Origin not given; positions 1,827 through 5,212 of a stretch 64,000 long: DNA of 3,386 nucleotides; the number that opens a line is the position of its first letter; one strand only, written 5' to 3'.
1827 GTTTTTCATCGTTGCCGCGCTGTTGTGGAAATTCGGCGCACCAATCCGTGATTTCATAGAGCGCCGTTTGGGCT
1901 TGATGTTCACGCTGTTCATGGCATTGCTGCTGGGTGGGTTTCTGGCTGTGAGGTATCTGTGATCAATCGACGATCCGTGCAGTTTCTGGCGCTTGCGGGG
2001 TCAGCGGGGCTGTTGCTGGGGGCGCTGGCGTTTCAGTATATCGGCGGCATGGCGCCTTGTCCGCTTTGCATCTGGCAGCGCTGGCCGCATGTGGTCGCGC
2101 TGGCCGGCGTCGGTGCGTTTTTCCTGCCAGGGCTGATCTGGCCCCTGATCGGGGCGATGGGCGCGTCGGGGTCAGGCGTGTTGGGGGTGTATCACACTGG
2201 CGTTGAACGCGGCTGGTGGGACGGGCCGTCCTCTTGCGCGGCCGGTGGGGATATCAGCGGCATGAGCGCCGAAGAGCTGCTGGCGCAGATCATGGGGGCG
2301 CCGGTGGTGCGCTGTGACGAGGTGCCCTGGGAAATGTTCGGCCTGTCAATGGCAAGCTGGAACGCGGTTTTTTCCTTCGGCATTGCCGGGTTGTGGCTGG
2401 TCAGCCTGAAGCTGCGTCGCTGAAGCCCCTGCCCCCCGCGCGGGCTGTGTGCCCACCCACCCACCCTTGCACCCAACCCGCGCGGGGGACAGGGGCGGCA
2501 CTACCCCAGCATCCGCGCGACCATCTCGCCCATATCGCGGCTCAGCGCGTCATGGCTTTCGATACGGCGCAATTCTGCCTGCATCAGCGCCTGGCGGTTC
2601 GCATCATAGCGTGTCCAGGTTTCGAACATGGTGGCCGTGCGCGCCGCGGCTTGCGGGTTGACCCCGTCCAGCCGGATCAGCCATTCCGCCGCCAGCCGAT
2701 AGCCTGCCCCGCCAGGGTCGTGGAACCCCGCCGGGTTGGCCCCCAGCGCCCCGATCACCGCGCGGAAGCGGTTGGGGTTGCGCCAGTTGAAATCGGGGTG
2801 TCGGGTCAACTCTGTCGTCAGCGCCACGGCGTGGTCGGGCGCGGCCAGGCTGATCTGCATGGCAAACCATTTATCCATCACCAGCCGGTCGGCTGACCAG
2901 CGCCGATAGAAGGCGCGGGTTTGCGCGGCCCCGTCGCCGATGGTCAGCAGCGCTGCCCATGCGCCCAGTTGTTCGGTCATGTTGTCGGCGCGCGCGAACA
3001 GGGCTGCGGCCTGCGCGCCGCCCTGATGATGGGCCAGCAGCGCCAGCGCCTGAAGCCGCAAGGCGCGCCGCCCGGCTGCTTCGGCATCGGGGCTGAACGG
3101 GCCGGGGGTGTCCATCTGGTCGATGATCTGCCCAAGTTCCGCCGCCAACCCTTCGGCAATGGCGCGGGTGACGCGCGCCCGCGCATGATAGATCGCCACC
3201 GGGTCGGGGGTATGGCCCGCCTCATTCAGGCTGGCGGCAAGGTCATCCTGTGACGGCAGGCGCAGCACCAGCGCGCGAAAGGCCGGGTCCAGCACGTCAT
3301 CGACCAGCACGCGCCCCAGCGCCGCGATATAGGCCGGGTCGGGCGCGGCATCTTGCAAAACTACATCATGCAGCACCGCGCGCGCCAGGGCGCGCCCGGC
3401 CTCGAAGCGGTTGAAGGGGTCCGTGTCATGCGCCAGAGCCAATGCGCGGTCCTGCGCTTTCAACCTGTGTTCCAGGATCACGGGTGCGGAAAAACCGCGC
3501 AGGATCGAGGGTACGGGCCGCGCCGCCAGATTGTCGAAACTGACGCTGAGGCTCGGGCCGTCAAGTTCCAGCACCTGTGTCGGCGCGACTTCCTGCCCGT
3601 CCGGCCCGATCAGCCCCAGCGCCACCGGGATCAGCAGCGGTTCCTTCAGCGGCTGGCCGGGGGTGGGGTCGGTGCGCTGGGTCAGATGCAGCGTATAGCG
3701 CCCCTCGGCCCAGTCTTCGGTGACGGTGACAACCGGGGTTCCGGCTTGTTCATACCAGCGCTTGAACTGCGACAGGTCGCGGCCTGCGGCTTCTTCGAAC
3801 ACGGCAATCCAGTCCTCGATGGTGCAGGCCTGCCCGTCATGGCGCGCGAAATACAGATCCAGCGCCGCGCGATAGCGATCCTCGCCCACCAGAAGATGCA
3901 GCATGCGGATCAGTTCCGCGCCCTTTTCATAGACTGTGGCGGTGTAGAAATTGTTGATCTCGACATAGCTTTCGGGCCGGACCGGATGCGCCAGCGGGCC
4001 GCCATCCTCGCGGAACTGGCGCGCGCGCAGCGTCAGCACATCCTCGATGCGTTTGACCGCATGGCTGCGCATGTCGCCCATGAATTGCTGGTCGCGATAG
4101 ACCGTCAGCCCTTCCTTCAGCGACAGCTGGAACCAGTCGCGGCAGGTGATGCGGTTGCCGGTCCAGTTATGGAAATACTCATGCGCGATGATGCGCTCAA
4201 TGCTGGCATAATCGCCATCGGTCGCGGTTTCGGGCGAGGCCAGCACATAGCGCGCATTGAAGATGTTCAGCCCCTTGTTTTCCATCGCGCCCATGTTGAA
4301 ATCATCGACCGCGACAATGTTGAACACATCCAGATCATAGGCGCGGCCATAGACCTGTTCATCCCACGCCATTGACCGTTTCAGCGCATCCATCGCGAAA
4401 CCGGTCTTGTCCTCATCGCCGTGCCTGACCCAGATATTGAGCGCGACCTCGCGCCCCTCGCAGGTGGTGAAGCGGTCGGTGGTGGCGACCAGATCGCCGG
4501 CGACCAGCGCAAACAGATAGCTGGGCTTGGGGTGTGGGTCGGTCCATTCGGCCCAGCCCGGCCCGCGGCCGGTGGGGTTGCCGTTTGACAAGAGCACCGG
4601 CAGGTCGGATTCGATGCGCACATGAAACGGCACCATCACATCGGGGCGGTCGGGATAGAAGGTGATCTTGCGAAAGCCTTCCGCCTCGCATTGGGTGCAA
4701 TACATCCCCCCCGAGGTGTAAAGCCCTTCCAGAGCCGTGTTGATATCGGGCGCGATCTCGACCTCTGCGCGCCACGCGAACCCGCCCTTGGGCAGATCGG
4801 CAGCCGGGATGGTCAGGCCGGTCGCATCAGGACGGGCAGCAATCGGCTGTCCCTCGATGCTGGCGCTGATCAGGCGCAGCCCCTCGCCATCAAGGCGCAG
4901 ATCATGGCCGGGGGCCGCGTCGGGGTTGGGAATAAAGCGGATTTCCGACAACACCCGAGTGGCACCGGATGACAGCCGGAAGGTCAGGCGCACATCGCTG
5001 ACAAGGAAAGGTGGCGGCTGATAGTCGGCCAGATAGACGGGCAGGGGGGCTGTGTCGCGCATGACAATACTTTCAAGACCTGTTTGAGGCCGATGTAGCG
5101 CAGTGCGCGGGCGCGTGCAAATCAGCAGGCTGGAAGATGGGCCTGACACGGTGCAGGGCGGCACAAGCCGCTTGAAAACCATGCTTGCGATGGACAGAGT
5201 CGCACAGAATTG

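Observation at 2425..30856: Family of intergenic hairpins whose loops are perfect G-quadruplex motifs (4 copies: 2425-2496, 7081-7130, 10565-10616, 30783-30856)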

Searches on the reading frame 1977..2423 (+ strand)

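Call 59: search_protein_families(library=pfam, proteins=[window:1977-2423:+], max_evalue=0.00001)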
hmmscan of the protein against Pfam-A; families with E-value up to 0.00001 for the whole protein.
window:1977-2423:+ (148 aa): 1 family
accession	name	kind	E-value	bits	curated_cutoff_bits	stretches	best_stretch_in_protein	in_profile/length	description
PF02600.21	DsbB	-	1.2e-33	117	22.1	1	3-142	6-147/148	Disulfide bond formation protein DsbB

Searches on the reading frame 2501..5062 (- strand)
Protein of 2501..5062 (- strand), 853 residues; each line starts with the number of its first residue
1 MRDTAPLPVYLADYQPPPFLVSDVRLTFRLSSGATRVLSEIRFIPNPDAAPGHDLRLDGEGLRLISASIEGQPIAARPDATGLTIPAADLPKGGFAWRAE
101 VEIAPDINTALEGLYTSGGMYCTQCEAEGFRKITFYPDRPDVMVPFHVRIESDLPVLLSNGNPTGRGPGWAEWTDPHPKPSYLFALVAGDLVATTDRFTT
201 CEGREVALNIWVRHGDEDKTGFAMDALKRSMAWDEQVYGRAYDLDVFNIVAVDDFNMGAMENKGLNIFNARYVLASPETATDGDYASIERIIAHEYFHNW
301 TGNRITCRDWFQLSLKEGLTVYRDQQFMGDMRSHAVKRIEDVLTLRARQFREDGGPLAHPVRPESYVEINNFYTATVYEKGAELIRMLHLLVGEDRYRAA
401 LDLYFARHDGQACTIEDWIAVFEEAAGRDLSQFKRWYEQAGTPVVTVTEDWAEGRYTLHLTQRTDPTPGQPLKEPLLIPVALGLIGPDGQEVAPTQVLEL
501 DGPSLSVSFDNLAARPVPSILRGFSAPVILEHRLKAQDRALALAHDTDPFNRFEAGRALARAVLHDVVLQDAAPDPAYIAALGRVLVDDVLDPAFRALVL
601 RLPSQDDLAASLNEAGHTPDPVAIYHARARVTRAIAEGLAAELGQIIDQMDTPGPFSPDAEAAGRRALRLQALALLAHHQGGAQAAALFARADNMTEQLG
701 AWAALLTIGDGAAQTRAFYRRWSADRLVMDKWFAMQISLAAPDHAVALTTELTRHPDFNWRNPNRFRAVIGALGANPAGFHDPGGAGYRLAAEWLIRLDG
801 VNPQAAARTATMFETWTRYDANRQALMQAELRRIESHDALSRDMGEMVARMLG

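Call 20: find_related_loci(query=window:2501-5062:-, collection=genome_contigs, flank=10000)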
Query window:2501-5062:- (853 aa) in genome_contigs; peptide patterns used: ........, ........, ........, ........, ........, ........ (x = any residue, [..] = any of these).
600 stretches matched a pattern (row limit reached: there are more); 599 encode a relative of the query (tblastn E <= 1e-3); the best 80 are kept; 80 distinct loci.
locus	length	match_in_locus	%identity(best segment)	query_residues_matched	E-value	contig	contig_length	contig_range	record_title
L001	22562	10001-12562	78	1-853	0e+0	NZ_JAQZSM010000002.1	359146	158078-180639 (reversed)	Roseinatronobacter alkalisoli strain HJB301 Scaffold2, whole genome shotgun sequence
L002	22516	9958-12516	76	1-853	0e+0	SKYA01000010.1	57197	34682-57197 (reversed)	MAG: Rhodobacteraceae bacterium isolate CSSed162cmB_268 CSSed16-2cmB-399, whole genome shotgun sequence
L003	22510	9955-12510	75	1-852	0e+0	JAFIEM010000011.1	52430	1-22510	MAG: Natronohydrobacter sp. isolate BM_Day8_Bin.11 NODE_307_length_52430_cov_18.211322, whole genome shotgun sequence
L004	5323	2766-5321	76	1-852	0e+0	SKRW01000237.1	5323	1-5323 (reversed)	MAG: Rhodobacteraceae bacterium isolate CSSed162cmA_498 CSSed16-2cmA-78767, whole genome shotgun sequence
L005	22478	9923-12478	74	1-852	0e+0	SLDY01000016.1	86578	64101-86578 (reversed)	MAG: Natronohydrobacter sp. isolate CSSed162cmB_566 CSSed16-2cmB-106, whole genome shotgun sequence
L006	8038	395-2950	73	1-852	0e+0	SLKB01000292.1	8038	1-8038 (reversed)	MAG: Rhodobacteraceae bacterium isolate CSSed165cm_258 CSSed16-5cm-38802, whole genome shotgun sequence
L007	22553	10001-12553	76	1-852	0e+0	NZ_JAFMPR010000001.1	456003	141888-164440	Roseibaca sp. Y0-43 scaffold_1_length=456004, whole genome shotgun sequence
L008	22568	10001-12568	68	1-853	0e+0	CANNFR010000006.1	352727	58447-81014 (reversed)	uncultured Rhodobacteraceae bacterium isolate 2-1044.fasta genome assembly, contig: NODE_6, whole genome shotgun sequenc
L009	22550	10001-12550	70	1-852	0e+0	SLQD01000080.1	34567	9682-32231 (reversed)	MAG: Rhodobacteraceae bacterium isolate CSSed165cm_520 CSSed16-5cm-1728, whole genome shotgun sequence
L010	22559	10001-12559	68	1-853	0e+0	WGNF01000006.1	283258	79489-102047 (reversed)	MAG: Rhodobacteraceae bacterium isolate RI_331 c_000000179250, whole genome shotgun sequence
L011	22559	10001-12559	69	1-853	0e+0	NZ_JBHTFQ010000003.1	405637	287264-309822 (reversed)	Plastorhodobacter daqingensis strain CGMCC 1.12750 spades_K_25_97_3, whole genome shotgun sequence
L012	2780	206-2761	68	1-852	0e+0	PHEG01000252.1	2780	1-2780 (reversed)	MAG: Alphaproteobacteria bacterium HGW-Alphaproteobacteria-2 bjp_ig2157_scaffold_7879, whole genome shotgun sequence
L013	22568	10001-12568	67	1-853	0e+0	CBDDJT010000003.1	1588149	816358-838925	MAG: Paracoccaceae bacterium isolate c48549d9-e7e8-4f21-a70b-665313fb06de genome assembly, contig: contig_3, whole genom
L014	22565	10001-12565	69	1-852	0e+0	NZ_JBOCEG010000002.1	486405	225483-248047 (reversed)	Rhodovulum sp. YNF3179 scaffold2, whole genome shotgun sequence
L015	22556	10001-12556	69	1-853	0e+0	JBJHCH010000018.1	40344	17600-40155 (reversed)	MAG: Paracoccaceae bacterium isolate SF2967_J5348.metabat2_refined.009_sub NODE_1090_length_40344_cov_3.232016, whole ge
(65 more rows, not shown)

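Call 59: search_protein_families(library=pfam, proteins=[window:2501-5062:-], max_evalue=0.00001)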
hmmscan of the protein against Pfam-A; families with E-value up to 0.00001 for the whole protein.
window:2501-5062:- (853 aa): 4 families
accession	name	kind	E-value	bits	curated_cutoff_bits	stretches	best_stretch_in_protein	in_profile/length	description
PF17432.8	DUF3458_C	-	2.4e-97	326.6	24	1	537-852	2-319/320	Domain of unknown function (DUF3458_C) ARM repeats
PF01433.26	Peptidase_M1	-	4.8e-53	180.4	27.7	1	222-436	1-218/218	Peptidase family M1 domain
PF11940.14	DUF3458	-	9.7e-28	96.9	28.6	1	441-532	1-94/95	Domain of unknown function (DUF3458) Ig-like fold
PF17900.6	Peptidase_M1_N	-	1.4e-08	35.5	25.8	1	98-183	87-186/186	Peptidase M1 N-terminal domain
